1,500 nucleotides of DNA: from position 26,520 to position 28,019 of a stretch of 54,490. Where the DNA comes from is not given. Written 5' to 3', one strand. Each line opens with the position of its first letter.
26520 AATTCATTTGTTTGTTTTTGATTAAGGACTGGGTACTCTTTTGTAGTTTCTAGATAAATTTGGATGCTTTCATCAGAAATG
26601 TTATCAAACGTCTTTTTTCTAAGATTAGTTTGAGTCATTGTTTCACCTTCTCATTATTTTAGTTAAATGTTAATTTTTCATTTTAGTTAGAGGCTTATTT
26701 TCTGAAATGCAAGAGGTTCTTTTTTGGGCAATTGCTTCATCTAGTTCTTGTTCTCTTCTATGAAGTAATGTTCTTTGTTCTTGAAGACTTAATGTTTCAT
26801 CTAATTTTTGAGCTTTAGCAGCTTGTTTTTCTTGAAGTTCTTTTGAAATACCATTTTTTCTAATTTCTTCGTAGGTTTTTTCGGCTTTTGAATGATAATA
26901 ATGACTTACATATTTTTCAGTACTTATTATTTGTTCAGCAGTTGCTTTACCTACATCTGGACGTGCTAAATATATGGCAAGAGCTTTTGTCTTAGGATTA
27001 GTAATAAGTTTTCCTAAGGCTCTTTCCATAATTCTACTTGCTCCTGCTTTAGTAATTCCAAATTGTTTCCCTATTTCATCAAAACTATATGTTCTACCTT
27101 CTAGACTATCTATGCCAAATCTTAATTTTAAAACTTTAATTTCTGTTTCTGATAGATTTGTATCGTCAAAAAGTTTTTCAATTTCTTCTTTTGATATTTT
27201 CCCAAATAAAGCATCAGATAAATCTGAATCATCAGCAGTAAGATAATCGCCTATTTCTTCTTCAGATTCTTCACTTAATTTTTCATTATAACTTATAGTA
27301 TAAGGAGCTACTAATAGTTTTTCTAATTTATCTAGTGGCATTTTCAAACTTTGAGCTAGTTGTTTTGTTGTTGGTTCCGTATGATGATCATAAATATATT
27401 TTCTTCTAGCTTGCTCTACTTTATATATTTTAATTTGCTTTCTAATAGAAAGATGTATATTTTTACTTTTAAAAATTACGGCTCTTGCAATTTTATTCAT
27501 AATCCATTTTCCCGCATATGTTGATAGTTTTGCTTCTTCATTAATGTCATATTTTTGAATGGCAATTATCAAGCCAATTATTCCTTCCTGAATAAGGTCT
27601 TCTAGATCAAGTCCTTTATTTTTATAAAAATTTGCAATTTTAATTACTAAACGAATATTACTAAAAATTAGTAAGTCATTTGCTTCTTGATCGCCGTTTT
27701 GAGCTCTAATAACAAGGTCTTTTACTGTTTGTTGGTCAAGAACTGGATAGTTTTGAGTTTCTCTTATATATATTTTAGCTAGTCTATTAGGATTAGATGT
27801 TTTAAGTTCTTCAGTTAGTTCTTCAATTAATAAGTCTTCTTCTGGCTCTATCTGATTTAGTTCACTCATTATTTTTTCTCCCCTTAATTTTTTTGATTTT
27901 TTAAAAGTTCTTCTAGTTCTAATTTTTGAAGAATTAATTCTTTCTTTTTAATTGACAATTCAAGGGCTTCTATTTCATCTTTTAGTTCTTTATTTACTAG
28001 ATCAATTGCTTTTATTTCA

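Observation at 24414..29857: Three full-length RpoD-like sigma-70 genes plus a dead fourth copy, arranged head to tail in one transcription unit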

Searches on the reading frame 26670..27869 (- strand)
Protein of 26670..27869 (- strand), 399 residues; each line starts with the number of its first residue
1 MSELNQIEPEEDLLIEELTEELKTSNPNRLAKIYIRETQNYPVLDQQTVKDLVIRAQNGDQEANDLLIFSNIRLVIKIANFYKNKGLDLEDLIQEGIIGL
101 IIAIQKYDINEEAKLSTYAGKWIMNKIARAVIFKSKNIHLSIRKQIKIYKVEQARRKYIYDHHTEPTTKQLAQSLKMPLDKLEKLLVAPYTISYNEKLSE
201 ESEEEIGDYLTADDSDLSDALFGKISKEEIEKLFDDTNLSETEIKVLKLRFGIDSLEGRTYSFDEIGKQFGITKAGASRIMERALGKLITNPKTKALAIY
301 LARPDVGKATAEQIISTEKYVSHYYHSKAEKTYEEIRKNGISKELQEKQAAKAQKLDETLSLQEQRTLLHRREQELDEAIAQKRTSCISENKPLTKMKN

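Call 4: search_protein_families(library=pfam, proteins=[window:26670-27869:-], max_evalue=0.01)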
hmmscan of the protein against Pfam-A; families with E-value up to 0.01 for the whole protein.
window:26670-27869:- (399 aa): 3 families
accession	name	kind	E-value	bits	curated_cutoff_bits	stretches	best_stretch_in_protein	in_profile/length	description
PF04542.20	Sigma70_r2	-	2e-13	50.4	24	1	70-130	4-64/71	Sigma-70 region 2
PF04545.22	Sigma70_r4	-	4.2e-08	33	24.1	1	239-288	5-48/50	Sigma-70, region 4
PF04539.22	Sigma70_r3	-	8.1e-07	29.5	25.3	1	147-214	2-70/78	Sigma-70 region 3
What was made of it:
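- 26670..27869 (-): s2, a 399-aa sigma. It has regions 1.2-4, the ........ helix and a terminal coiled coil. It has no N-domain and no sigma-4.1-like module. Pfam r2, r3 and r4 (call 4).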

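Call 5: search_protein_families(library=ncbifam, proteins=[window:26670-27869:-], max_evalue=0.01)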
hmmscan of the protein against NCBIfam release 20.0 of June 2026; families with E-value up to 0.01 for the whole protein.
window:26670-27869:- (399 aa): 49 families (the best 25 are shown)
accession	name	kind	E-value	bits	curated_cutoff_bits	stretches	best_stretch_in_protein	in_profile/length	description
TIGR02393.1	RpoD_Cterm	equivalog_domain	9.4e-47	159.6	354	1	63-301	1-237/238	RNA polymerase sigma factor RpoD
NF006666.0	PRK09210.1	equivalog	7.7e-45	153.8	572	1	19-301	92-369/370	RNA polymerase sigma factor RpoD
TIGR02997.1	Sig70-cyanoRpoD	subfamily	6.6e-44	150.3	384.5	1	47-288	60-297/298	RNA polymerase sigma factor, RpoD/SigA family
NF041931.2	MzaA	equivalog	3.1e-43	148.6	800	1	45-303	458-716/726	MZA anti-phage system associated sigma-70 family RNA polymerase sigma factor MzaA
NF004208.0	PRK05658.1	equivalog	1.8e-42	146.1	555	1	33-301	363-629/631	RNA polymerase sigma factor RpoD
TIGR02394.1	rpoS_proteo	equivalog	6.5e-41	140.7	378.7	1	30-290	14-272/285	RNA polymerase sigma factor RpoS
NF005643.0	PRK07406.1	equivalog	1.4e-40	139.6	500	1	51-297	150-392/397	RNA polymerase sigma factor RpoD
NF005785.0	PRK07598.1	equivalog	1.4e-40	139.4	554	1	37-294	151-403/415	RNA polymerase sigma factor SigC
NF005920.0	PRK07921.1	subfamily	3.8e-39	134.6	464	1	44-300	73-326/328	RNA polymerase sigma factor SigB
NF004207.0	PRK05657.1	equivalog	2.6e-37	128.9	394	1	10-295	37-320/329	RNA polymerase sigma factor RpoS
NF004561.0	PRK05901.1-3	equivalog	2.4e-35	122.7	582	1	43-301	281-536/537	RNA polymerase sigma factor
NF004566.0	PRK05901.2-4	equivalog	7.2e-35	121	531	1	63-298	193-440/448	RNA polymerase sigma factor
NF004562.0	PRK05901.1-4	equivalog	3e-34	118.5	779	1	52-315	306-567/571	RNA polymerase sigma factor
NF004560.0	PRK05901.1-1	equivalog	2.3e-33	116.1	711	1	44-301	261-515/516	RNA polymerase sigma factor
NF005642.0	PRK07405.1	subfamily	1e-29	103.8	524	1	49-290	70-307/318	RNA polymerase sigma factor SigD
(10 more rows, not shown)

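Call 8: find_homologous_proteins(query=window:26670-27869:-)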
Query window:26670-27869:- (399 aa): 2599 proteins with E <= 0.001 among 8000 candidates; the best 120 are listed.
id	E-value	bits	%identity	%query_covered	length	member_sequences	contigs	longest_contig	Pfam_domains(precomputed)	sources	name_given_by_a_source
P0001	2.3e-246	835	99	100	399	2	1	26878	PF04545.23,PF04542.21,PF04539.23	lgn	-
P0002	3.1e-86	308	46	79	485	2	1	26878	PF04545.23,PF04542.21,PF04539.23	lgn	-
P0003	2.6e-40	157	33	68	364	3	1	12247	PF04545.23,PF00140.26,PF03979.20,PF04542.21,PF04539.23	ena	-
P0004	7.5e-40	155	33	68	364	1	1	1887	PF04545.23,PF00140.26,PF03979.20,PF04542.21,PF04539.23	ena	-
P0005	8.1e-40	155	33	68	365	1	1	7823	PF04545.23,PF00140.26,PF03979.20,PF04542.21,PF04539.23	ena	-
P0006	9.2e-40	155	33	68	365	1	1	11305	PF04545.23,PF00140.26,PF03979.20,PF04542.21,PF04539.23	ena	-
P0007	1.0e-39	155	33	68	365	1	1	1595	PF04545.23,PF00140.26,PF03979.20,PF04542.21,PF04539.23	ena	-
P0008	1.1e-39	155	33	68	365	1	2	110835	PF04545.23,PF00140.26,PF03979.20,PF04542.21,PF04539.23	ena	-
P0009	1.2e-39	155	33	68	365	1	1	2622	PF04545.23,PF00140.26,PF03979.20,PF04542.21,PF04539.23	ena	-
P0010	1.4e-39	155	33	68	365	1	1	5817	PF04545.23,PF00140.26,PF03979.20,PF04542.21,PF04539.23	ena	-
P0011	1.6e-39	154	33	68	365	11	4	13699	PF04545.23,PF00140.26,PF03979.20,PF04542.21,PF04539.23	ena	-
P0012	1.6e-39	154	33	68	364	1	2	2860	PF04545.23,PF00140.26,PF03979.20,PF04542.21,PF04539.23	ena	-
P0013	1.7e-39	154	33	68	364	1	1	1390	PF04545.23,PF00140.26,PF03979.20,PF04542.21,PF04539.23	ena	-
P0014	1.8e-39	154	33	68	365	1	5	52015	PF04545.23,PF00140.26,PF03979.20,PF04542.21,PF04539.23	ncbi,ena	-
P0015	2.0e-39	154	33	68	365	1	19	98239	PF04545.23,PF00140.26,PF03979.20,PF04542.21,PF04539.23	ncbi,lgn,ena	-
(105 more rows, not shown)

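Call 11: find_related_loci(query=window:26670-27869:-, collection=genome_contigs, flank=10000)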
Query window:26670-27869:- (399 aa) in genome_contigs; peptide patterns used: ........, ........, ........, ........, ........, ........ (x = any residue, [..] = any of these).
415 stretches matched a pattern; 8 encode a relative of the query (tblastn E <= 1e-3); 8 distinct loci.
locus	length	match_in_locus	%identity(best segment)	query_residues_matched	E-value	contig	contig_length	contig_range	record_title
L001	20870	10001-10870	32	11-301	2e-38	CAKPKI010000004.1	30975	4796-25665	MAG: uncultured Clostridia bacterium isolate REFINED_METABAT215_TOP10_CONTIGS_1500_ASSEMBLY_K77_MERGED__Hadza_PheChl_Fib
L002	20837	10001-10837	31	21-301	9e-36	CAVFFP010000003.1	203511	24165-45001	bacterium isolate G02614-L1_cleanbin_000026 genome assembly, contig: Spades_G02614-L1_contig_19, whole genome shotgun se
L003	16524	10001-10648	32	67-296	4e-12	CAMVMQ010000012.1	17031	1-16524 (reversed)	MAG TPA_asm: uncultured Bacillales bacterium isolate SRR8387715_bin.84_metaWRAP_v1.3_MAG genome assembly, contig: ERZ142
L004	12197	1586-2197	28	78-296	4e-9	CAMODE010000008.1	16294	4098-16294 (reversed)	MAG: uncultured Bacillales bacterium isolate SRR873609_bin.88_metaWRAP_v1.3_MAG genome assembly, contig: ERZ1756109_4183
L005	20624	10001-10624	29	67-288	5e-9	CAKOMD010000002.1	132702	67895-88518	MAG: uncultured Bacilli bacterium isolate REFINED_METABAT215_TOP10_CONTIGS_1500_ASSEMBLY_K77_MERGED__Nepal_MoBio_Fiber-H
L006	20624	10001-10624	29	67-288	6e-9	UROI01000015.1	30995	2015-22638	uncultured Tenericutes bacterium isolate UMGS1185 genome assembly, contig: NODE_400_length_30995_cov_13.117259, whole ge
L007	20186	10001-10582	27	85-291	3e-8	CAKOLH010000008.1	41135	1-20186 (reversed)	MAG: uncultured Bacilli bacterium isolate REFINED_METABAT215_TOP10_CONTIGS_1500_ASSEMBLY_K77_MERGED__Hadza_MoBio_hadza-A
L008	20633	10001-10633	27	67-291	4e-7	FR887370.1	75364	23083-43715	Clostridium sp. CAG:302 genomic scaffold, scf59, whole genome shotgun sequence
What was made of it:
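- Tried and rejected: genome_contigs scan with s2 (call 11).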

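Call 12: find_encoding_contigs(protein=P0001, flank=10000)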
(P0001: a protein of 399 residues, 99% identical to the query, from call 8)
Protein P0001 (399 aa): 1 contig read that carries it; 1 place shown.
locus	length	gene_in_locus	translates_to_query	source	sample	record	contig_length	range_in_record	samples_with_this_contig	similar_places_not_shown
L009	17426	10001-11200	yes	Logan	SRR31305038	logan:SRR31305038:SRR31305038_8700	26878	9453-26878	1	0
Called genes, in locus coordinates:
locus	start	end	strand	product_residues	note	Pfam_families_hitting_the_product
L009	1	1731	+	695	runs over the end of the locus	PF27449:LtaS_N, PF00884:Sulfatase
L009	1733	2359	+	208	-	-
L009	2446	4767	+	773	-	PF12705:PDDEXK_1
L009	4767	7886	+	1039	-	PF00580:UvrD-helicase, PF01443:Viral_helicase1 (faint), PF13245:AAA_19, PF13361:UvrD_C, PF13538:UvrD_C_2 (faint)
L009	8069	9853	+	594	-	PF04542:Sigma70_r2, PF04545:Sigma70_r4 (weak)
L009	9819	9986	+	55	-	-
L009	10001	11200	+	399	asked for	PF04542:Sigma70_r2, PF04539:Sigma70_r3 (weak), PF04545:Sigma70_r4 (weak)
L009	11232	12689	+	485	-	PF04542:Sigma70_r2, PF04539:Sigma70_r3 (faint), PF04545:Sigma70_r4 (faint)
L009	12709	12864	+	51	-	-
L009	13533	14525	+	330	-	-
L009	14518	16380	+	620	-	-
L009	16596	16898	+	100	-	PF00829:Ribosomal_L21p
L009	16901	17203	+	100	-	PF04327:Peptidase_Prp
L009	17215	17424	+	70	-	?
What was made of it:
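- Checked: The 603-aa ORF that starts at 29828 abuts the -10 box, and the gene call in a sister contig is also 594 aa (call 12).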

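Call 14: search_protein_families(library=padloc, proteins=[window:26670-27869:-], max_evalue=0.01)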
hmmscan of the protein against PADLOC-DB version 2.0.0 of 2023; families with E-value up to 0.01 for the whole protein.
window:26670-27869:- (399 aa): 1 family
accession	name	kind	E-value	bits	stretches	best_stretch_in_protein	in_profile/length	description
PDLC02203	MzaA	-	5.1e-32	108.9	1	61-297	428-664/683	-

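Call 15: search_protein_families(library=phrogs, proteins=[window:26670-27869:-], max_evalue=0.01)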
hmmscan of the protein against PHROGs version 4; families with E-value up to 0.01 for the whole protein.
window:26670-27869:- (399 aa): 6 families
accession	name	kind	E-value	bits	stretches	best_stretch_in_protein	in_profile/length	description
phrog_351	-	transcription regulation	5.7e-45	155.2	1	14-302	457-737/928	RNA polymerase sigma factor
phrog_21612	-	transcription regulation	7.5e-10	38.9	1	62-289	13-219/600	RNA polymerase sigma factor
phrog_1740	-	transcription regulation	7.3e-05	22.4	0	37-291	31-215/567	RNA polymerase sigma factor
phrog_3512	-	transcription regulation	0.00021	22.5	1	230-289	57-110/130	sigma factor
phrog_17569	-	transcription regulation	0.0039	17.6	1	73-128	168-226/341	RNA polymerase sigma factor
phrog_15741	-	unknown function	0.0065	17.6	0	95-152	8-65/84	-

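Call 22: search_solved_structures(query=window:26670-27869:-, show_alignments=1)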
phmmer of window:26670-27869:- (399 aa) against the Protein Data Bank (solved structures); distinct sequences matched with E-value up to 0.001: 80 (the best 60 are shown).
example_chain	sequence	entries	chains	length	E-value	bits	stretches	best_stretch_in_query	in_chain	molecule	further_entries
8x6f_E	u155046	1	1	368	6.5e-40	140.7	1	29-297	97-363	RNA polymerase sigma factor SigA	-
7l7b_F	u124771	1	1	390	8.9e-39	137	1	31-301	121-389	RNA polymerase sigma factor SigA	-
7ckq_F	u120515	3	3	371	1.6e-37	132.9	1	17-299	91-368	RNA polymerase sigma factor SigA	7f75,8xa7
8gzg_F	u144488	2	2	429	9.9e-36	127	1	60-292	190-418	RNA polymerase sigma factor SigA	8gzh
8h3v_G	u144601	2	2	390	5e-35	124.7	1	61-295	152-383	RNA polymerase sigma factor SigA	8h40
9dvs_G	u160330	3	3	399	4.3e-34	121.6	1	61-292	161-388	RNA polymerase sigma factor SigA1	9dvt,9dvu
7ye1_F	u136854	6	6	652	7.2e-34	120.9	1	40-297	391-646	RNA polymerase sigma factor RpoD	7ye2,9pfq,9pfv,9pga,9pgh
4ljz_F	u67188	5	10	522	1.2e-33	120.2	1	44-297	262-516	RNA polymerase sigma factor RpoD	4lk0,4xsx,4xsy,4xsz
8k59_F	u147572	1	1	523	1.2e-33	120.1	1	44-297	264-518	RNA polymerase sigma factor RpoD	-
5vt0_L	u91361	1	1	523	1.2e-33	120.1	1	44-297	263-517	RNA polymerase sigma factor RpoD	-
8ftd_L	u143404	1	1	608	1.7e-33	119.7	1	44-297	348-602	RNA polymerase sigma factor RpoD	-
6n60_F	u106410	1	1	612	1.7e-33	119.6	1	44-297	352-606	RNA polymerase sigma factor RpoD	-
6n61_F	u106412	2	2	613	1.7e-33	119.6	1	44-297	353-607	RNA polymerase sigma factor RpoD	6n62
4jk1_X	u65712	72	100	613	1.7e-33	119.6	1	44-297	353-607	Escherichia coli RNA polymerase sigma70 subunit | RNA polymerase sigma factor RpoD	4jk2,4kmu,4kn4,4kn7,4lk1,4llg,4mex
6n57_L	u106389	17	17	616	1.8e-33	119.6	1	44-297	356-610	RNA polymerase sigma factor RpoD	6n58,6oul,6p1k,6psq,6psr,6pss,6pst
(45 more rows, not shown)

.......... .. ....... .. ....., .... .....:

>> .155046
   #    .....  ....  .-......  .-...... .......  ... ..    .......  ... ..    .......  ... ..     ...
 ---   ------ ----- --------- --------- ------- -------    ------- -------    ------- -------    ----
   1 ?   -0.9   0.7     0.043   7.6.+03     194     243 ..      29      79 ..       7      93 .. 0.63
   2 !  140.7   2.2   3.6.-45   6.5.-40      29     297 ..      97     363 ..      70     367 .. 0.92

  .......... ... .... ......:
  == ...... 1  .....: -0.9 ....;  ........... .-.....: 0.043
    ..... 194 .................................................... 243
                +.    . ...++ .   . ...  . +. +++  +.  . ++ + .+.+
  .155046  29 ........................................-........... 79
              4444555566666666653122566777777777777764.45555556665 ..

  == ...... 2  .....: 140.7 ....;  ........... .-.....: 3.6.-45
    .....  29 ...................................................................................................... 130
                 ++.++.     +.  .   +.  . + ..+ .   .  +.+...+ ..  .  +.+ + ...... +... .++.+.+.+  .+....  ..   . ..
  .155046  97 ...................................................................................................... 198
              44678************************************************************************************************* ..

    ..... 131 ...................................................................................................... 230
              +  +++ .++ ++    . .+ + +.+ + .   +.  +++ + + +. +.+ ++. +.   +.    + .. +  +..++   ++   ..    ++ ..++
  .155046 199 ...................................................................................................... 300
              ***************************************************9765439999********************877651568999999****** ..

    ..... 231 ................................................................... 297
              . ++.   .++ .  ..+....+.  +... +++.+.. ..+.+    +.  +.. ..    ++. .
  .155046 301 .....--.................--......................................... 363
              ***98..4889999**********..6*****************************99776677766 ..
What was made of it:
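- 26670..27869 (-): SigA of Firmicutes is the best PDB match, E 6.5e-40 (call 22).
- Closest known: Group 1 primary sigma factors. Same: These are the best sequence and structure-database matches: S. aureus, C. difficile and B. subtilis-type SigA chains, E 1e-37 to 1e-40 (call 22).
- Checked: Region 1.2 does align to SigA in the best PDB match (call 22).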

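Call 33: search_protein_representatives(alignment_id=A2)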
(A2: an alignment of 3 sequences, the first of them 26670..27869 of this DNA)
Query: 3 sequences, 396 profile positions. Proteins with E-value up to 0.001 (for the whole library): 115725; up to 1e-10: 68887; up to 1e-30: 19096. The best 150 are listed.
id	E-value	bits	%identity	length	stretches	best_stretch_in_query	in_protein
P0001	4.9e-191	651.1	-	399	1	2-394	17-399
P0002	1.2e-190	649.9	-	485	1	3-395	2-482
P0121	4.3e-184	628.3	-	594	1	1-395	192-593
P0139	8.4e-72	258.6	-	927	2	12-277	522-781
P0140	9.7e-72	258.3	-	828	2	18-324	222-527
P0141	4.0e-71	256.3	-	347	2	50-262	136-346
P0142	2.8e-69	250.3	-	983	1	9-347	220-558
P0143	2.9e-69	250.2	-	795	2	12-371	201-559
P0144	8.4e-69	248.7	-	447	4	16-121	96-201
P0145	3.9e-67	243.2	-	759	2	19-321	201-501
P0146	1.8e-65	237.7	-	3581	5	24-177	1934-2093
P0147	3.1e-65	236.9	-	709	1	11-390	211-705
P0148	6.1e-65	236.0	-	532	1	16-309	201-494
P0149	7.2e-65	235.7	-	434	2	41-288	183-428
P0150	9.5e-65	235.3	-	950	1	6-311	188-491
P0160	2.9e-62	227.2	-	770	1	21-378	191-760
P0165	1.3e-61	225.1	-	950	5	12-306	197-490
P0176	2.8e-60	220.6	-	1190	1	17-306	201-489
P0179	5.2e-60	219.7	-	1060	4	13-308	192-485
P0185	1.4e-59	218.3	-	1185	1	20-378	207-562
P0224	6.7e-58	212.8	-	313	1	27-298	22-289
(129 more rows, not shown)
